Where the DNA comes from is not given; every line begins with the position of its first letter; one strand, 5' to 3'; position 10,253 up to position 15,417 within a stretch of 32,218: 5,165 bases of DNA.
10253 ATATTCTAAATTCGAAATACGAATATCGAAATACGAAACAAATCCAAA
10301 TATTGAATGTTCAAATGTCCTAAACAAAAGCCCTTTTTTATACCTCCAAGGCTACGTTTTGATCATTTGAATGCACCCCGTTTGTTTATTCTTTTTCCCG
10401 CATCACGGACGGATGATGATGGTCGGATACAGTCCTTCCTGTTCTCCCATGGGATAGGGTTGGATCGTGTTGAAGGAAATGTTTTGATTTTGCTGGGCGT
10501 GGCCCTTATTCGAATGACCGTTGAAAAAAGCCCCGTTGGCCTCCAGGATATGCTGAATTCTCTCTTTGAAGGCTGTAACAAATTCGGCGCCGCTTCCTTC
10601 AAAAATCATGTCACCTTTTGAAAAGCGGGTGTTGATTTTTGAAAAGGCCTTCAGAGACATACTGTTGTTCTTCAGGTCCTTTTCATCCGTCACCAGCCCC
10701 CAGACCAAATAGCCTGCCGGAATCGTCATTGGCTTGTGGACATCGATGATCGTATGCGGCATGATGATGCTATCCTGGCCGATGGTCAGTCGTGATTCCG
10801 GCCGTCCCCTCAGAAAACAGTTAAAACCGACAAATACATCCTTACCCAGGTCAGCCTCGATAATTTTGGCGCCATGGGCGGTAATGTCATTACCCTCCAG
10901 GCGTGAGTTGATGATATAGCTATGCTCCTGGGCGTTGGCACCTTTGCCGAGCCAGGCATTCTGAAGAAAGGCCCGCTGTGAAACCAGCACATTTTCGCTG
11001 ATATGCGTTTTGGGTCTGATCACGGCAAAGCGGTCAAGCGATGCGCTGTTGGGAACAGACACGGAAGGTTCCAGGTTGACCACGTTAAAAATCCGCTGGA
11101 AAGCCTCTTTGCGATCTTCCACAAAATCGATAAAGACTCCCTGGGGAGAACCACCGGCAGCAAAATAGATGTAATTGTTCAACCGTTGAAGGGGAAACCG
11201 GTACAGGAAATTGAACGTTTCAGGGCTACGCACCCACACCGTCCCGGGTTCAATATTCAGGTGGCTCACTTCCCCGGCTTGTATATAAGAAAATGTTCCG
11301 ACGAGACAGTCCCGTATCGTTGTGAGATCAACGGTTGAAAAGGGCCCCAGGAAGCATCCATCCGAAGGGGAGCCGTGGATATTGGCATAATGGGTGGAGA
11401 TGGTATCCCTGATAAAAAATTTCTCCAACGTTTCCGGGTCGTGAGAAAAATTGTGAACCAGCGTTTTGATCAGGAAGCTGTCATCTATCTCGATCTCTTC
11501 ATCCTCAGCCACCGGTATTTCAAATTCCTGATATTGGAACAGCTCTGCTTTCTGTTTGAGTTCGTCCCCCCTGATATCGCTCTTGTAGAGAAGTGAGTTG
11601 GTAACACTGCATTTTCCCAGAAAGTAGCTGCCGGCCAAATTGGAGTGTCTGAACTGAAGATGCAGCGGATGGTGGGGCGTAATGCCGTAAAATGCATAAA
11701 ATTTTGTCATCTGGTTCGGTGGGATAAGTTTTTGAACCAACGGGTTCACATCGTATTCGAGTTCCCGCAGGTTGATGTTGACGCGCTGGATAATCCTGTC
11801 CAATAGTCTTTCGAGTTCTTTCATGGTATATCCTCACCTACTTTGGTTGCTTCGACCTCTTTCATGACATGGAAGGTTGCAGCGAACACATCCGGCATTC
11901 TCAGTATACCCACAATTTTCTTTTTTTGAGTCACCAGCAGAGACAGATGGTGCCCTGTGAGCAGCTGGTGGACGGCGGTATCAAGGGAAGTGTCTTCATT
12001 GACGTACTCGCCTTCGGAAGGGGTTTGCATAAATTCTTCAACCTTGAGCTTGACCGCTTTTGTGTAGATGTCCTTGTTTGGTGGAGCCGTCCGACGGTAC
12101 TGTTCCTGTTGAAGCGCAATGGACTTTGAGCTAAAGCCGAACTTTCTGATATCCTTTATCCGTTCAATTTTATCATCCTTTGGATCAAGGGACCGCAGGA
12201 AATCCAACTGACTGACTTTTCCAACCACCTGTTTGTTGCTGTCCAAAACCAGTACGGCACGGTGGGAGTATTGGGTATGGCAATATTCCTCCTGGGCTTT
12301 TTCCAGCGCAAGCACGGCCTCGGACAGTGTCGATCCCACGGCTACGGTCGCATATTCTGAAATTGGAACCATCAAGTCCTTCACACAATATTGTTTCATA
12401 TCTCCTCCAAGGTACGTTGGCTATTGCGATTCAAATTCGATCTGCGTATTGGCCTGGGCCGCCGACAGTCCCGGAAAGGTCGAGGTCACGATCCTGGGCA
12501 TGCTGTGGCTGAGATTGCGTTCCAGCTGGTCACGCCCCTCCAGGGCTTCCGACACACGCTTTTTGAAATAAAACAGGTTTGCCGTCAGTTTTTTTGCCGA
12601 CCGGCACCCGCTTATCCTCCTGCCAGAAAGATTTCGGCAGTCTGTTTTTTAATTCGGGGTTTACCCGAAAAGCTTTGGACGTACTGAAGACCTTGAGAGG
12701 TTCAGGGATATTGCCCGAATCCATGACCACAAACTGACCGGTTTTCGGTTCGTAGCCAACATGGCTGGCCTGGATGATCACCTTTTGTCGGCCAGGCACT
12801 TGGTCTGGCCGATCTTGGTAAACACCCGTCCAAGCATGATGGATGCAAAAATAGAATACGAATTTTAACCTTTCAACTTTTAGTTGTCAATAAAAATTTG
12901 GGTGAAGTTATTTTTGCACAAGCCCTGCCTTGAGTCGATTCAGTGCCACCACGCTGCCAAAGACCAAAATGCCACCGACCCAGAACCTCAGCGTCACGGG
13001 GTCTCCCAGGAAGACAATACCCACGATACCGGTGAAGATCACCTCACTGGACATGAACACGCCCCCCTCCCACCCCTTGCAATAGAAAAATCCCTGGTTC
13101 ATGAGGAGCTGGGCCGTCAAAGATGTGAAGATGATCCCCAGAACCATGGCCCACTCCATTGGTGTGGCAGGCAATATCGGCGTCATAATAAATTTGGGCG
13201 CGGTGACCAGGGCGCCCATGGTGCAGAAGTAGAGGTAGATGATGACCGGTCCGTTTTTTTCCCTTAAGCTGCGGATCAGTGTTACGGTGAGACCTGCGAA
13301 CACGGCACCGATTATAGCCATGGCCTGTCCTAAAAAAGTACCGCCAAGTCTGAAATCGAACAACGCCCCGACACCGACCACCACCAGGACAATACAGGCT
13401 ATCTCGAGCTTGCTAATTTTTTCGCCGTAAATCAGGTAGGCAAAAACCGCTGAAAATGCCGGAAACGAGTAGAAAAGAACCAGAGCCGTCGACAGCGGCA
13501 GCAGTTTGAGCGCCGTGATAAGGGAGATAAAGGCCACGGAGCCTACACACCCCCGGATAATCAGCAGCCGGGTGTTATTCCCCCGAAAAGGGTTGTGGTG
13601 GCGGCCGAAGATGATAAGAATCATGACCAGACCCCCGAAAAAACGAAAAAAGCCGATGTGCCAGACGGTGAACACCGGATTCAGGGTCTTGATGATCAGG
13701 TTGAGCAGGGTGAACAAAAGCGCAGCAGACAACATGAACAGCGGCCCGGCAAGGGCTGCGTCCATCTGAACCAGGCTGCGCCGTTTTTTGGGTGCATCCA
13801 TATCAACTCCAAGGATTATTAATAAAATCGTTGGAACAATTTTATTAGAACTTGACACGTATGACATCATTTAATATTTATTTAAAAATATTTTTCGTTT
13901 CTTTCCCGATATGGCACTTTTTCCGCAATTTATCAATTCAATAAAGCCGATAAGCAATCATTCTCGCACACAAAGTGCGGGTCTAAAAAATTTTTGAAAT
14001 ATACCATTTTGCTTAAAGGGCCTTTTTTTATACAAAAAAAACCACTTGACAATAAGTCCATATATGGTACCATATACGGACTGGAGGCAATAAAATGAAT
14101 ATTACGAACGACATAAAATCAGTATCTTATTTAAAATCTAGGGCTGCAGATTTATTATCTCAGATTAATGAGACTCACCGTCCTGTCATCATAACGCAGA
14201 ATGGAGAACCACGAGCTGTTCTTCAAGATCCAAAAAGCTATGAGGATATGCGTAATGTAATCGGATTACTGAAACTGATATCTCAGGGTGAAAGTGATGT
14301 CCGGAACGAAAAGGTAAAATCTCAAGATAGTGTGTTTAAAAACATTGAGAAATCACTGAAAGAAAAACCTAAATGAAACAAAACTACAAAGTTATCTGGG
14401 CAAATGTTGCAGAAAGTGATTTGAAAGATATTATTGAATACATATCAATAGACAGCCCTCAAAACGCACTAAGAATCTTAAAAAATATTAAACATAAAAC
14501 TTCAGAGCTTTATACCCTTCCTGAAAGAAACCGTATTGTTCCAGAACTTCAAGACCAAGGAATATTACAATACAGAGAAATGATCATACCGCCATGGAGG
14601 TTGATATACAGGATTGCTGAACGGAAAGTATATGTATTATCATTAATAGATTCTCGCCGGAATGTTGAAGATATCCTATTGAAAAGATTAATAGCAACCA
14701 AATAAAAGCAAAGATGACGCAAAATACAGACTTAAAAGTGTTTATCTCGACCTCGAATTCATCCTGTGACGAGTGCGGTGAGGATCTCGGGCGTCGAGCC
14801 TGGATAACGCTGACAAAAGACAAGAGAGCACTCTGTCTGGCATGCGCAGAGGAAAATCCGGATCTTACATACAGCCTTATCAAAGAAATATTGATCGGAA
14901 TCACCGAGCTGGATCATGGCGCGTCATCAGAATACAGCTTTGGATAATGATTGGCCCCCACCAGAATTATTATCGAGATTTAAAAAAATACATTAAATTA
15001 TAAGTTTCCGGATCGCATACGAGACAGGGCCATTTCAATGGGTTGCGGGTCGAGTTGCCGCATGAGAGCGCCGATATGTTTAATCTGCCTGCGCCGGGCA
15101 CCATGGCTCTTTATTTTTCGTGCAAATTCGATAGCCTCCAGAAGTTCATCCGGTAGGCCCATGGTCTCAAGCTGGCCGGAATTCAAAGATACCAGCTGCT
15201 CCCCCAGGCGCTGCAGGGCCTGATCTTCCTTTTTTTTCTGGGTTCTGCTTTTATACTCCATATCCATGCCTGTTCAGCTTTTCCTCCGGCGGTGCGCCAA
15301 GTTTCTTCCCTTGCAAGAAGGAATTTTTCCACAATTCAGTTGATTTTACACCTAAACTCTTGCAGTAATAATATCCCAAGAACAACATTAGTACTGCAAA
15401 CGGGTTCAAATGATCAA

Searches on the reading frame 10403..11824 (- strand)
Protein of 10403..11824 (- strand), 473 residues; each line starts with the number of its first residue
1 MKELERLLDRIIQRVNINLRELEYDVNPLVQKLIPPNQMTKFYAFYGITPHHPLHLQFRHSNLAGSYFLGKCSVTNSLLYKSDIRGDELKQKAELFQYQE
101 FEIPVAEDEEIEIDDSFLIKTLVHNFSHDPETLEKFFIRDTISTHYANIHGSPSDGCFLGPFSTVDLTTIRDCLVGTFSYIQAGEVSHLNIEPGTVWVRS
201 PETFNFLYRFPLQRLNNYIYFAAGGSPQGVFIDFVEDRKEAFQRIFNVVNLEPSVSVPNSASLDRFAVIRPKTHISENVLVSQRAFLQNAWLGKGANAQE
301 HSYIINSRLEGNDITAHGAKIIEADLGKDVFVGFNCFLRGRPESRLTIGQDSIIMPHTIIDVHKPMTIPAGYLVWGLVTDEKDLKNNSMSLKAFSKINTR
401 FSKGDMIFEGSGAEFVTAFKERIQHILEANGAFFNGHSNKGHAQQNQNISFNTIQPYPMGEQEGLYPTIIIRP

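Call 6: search_protein_families(library=pfam, proteins=[window:10403-11824:-])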
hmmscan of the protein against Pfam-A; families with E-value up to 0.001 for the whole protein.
window:10403-11824:- (473 aa): 2 families
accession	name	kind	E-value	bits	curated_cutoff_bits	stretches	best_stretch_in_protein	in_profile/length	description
PF18776.7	Hexapep_loop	-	1.4e-13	50.6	31.5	1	151-173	1-23/24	Hexapeptide repeat including loop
PF00132.30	Hexapep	-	0.00083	19.4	27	0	347-360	3-16/36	Bacterial transferase hexapeptide (six repeats)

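Call 22: search_protein_families(library=ncbifam, proteins=[window:10403-11824:-], max_evalue=0.01)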
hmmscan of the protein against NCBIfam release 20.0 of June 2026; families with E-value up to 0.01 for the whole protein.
window:10403-11824:- (473 aa): 4 families
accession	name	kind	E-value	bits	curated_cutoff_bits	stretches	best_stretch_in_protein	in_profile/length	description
NF053794.1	beta_CO2some_M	equivalog_domain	3e-05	23.4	550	0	137-187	94-147/320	beta-carboxysome scaffolding protein CcmM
NF006986.0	PRK09451.1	equivalog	0.0033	16.3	725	0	256-336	319-407/456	bifunctional UDP-N-acetylglucosamine diphosphorylase/glucosamine-1-phosphate N-acetyltransferase GlmU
NF002060.0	PRK00892.1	subfamily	0.0043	16.2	207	0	239-307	98-167/345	UDP-3-O-(3-hydroxymyristoyl)glucosamine N-acyltransferase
NF010934.1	PRK14354.1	equivalog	0.0083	14.7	450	0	256-310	315-369/447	bifunctional UDP-N-acetylglucosamine diphosphorylase/glucosamine-1-phosphate N-acetyltransferase GlmU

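Call 23: search_solved_structures(query=window:10403-11824:-, max_evalue=1, show_alignments=2)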
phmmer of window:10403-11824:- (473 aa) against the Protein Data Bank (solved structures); distinct sequences matched with E-value up to 1: 7.
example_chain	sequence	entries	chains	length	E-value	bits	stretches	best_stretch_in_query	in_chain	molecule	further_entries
3c8v_A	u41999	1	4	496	2.5e-156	524.4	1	1-473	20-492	Putative acetyltransferase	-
4fce_A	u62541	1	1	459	0.071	15.2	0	262-337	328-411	Bifunctional protein GlmU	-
3fww_A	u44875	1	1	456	0.072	15.2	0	262-337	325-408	Bifunctional protein glmU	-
3twd_A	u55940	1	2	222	0.15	14.1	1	260-339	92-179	Bifunctional protein glmU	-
4aa7_A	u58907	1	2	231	0.17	14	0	260-339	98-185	BIFUNCTIONAL PROTEIN GLMU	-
9dqf_A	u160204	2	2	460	0.74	11.8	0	256-357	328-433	Bifunctional protein GlmU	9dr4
1hv9_A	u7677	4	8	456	0.99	11.4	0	260-338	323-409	UDP-N-ACETYLGLUCOSAMINE PYROPHOSPHORYLASE | Bifunctional protein glmU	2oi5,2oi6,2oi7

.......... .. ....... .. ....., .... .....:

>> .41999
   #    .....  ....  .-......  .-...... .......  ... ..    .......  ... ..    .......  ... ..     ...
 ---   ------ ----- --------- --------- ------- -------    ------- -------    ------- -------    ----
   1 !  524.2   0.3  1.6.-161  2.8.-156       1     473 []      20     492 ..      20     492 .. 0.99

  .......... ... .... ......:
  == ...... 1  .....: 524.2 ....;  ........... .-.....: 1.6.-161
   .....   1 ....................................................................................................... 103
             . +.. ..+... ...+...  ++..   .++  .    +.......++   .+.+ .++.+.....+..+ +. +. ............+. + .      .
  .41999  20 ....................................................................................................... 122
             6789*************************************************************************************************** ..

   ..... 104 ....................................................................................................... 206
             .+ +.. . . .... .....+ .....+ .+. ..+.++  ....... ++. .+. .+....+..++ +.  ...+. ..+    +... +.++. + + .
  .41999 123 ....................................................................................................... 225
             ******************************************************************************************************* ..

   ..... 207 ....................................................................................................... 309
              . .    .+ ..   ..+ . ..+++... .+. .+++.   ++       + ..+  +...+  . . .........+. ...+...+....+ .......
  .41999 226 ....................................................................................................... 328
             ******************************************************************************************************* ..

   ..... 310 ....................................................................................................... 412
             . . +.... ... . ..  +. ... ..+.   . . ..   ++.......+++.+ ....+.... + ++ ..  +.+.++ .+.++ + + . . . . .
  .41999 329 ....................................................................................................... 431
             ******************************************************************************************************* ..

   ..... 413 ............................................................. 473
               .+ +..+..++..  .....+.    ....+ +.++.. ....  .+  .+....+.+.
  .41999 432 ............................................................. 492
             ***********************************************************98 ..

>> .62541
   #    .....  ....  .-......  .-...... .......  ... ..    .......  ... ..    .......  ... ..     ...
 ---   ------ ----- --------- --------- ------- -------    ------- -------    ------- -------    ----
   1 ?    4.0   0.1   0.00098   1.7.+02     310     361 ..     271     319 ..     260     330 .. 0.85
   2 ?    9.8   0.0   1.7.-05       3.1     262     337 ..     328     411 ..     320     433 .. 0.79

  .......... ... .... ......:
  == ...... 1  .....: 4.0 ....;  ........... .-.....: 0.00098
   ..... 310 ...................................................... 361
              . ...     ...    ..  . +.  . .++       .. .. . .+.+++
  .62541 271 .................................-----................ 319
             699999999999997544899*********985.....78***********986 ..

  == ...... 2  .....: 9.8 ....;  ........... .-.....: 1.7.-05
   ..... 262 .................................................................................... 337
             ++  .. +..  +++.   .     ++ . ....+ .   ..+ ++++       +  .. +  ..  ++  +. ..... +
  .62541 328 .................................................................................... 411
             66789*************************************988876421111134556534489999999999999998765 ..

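Call 57: find_homologous_proteins(query=window:10403-11824:-, max_evalue=0.00001)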
Query window:10403-11824:- (473 aa): 2215 proteins with E <= 0.00001 among 5957 candidates; the best 120 are listed.
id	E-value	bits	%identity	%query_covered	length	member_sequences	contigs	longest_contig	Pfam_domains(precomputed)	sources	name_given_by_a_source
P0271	0.0e+0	1089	100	100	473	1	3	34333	PF25087.2,PF18776.8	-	-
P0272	0.0e+0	1087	100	100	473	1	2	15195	PF25087.2,PF18776.8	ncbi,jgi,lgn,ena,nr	ncbi:MAG: transferase [Deltaproteobacteria bacterium]|nr:MAG: transferase [Deltaproteobacteria bacte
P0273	0.0e+0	1076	99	100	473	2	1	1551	PF25087.2,PF18776.8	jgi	-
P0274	0.0e+0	1075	99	100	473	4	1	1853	PF25087.2,PF18776.8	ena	-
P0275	0.0e+0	1073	98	100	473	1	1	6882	PF25087.2,PF18776.8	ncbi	-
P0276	0.0e+0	1069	97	100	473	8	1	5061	PF25087.2,PF18776.8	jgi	jgi:carbonic anhydrase/acetyltransferase-like protein (isoleucine patch superfamily)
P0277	0.0e+0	1068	98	100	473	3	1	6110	PF25087.2,PF18776.8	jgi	jgi:carbonic anhydrase/acetyltransferase-like protein (isoleucine patch superfamily)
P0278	0.0e+0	1015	92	100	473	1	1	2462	PF25087.2,PF18776.8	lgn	-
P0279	0.0e+0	1013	92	100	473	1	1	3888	PF25087.2,PF18776.8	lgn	-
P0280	0.0e+0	1009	92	100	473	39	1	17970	PF25087.2,PF18776.8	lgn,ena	-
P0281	2.1e-298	1008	92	100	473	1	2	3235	PF25087.2,PF18776.8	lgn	-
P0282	2.4e-298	1008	92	100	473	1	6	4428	PF25087.2,PF18776.8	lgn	-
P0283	4.9e-298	1007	91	100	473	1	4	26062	PF25087.2,PF18776.8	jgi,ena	-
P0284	1.6e-297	1005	91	100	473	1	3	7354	PF25087.2,PF18776.8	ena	-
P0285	2.2e-297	1004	100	92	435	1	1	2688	PF25087.2,PF18776.8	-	-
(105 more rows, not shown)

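Call 63: search_protein_families(library=pfam, proteins=[window:10403-11824:-], max_evalue=10)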
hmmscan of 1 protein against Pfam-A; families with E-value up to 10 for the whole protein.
window:10403-11824:- (473 aa): 4 families
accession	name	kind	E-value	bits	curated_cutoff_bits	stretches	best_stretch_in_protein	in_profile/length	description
PF18776.7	Hexapep_loop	-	1.4e-13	50.6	31.5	1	151-173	1-23/24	Hexapeptide repeat including loop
PF00132.30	Hexapep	-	0.00083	19.4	27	0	347-360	3-16/36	Bacterial transferase hexapeptide (six repeats)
PF25084.1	LbH_EIF2B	-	0.012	16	54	1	259-338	8-87/105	EIF2B subunit epsilon LbH domain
PF07959.18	Fucose_pyrophosphorylase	-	0.03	13.7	34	1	296-359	279-346/418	Fucose pyrophosphorylase domain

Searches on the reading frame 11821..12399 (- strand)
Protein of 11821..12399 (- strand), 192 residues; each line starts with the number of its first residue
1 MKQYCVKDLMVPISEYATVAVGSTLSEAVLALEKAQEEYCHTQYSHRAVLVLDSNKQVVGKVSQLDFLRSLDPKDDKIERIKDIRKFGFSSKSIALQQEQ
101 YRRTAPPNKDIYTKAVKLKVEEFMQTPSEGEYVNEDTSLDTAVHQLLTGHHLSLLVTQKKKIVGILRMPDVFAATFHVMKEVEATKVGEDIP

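Call 6: search_protein_families(library=pfam, proteins=[window:11821-12399:-])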
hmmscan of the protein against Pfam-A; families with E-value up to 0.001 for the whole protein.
window:11821-12399:- (192 aa): 1 family
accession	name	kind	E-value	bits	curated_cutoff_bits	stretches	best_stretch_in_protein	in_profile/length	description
PF00571.33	CBS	-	3.1e-11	43.9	24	2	120-174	1-54/57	CBS domain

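Call 22: search_protein_families(library=ncbifam, proteins=[window:11821-12399:-], max_evalue=0.01)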
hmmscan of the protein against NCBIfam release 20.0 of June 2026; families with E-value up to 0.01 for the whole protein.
window:11821-12399:- (192 aa): 4 families
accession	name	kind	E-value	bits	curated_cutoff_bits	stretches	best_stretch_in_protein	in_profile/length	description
NF041630.1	CBS_CbpB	equivalog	8.8e-06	25.7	125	0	6-71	11-67/143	cyclic-di-AMP-binding protein CbpB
NF041552.1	TF_PrdR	equivalog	0.0004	18.8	795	0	119-183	7-133/577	sigma-54 dependent transcriptional regulator PrdR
NF053603.1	HhpR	exception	0.0008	18.7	520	0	32-82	80-128/282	CBS domain-containing high hydrostatic pressure regulator HhpR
NF053704.1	TransRegCcpNBacil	equivalog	0.0066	15.8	260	0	109-176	66-131/208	transcriptional regulator CcpN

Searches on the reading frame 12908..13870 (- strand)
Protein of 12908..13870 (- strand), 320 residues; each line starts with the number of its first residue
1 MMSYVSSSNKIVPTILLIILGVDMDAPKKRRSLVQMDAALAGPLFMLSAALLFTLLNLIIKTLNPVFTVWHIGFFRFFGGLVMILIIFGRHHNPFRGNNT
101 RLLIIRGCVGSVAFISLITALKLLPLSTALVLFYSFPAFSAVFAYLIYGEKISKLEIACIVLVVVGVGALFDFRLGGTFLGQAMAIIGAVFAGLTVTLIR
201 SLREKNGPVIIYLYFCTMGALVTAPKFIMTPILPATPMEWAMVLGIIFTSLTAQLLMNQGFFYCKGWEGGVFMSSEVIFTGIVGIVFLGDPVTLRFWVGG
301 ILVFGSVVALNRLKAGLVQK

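Call 6: search_protein_families(library=pfam, proteins=[window:12908-13870:-])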
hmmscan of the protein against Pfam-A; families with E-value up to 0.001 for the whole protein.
window:12908-13870:- (320 aa): 2 families
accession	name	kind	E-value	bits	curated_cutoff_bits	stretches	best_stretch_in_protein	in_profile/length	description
PF00892.27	EamA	-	8.1e-28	97.8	28.2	2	42-168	3-131/135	EamA-like transporter family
PF03151.22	TPT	-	0.00058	19.8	30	1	62-263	24-231/291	Triose-phosphate Transporter family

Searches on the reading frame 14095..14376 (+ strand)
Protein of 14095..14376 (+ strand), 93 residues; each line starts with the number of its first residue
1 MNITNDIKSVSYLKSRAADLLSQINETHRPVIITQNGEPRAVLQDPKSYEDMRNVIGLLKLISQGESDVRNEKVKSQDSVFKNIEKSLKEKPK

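Call 6: search_protein_families(library=pfam, proteins=[window:14095-14376:+])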
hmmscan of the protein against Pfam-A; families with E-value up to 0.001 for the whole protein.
window:14095-14376:+ (93 aa): 1 family
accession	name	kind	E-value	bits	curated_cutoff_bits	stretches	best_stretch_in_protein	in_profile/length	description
PF02604.26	PhdYeFM_antitox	-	3.5e-14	52.8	29.8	1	6-70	2-66/74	Antitoxin Phd_YefM, type II toxin-antitoxin system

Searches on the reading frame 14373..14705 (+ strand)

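Call 6: search_protein_families(library=pfam, proteins=[window:14373-14705:+])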
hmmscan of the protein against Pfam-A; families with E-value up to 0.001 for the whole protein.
window:14373-14705:+ (110 aa): 1 family
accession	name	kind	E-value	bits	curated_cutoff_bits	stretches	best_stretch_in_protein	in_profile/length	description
PF05016.21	ParE_toxin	-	9.6e-15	55.4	23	1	7-97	1-88/89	ParE toxin of type II toxin-antitoxin system, parDE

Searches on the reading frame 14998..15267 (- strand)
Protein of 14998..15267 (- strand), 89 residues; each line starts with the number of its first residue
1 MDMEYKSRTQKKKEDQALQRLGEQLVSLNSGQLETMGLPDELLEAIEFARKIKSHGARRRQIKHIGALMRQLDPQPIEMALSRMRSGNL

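Call 59: search_protein_families(library=pfam, proteins=[window:14998-15267:-], max_evalue=0.01)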
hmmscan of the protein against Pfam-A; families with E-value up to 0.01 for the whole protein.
window:14998-15267:- (89 aa): 1 family
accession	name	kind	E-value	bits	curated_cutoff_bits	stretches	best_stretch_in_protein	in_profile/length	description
PF04751.20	DarP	-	1.6e-28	100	26.3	1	5-87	2-84/153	Dual-action ribosomal maturation protein DarP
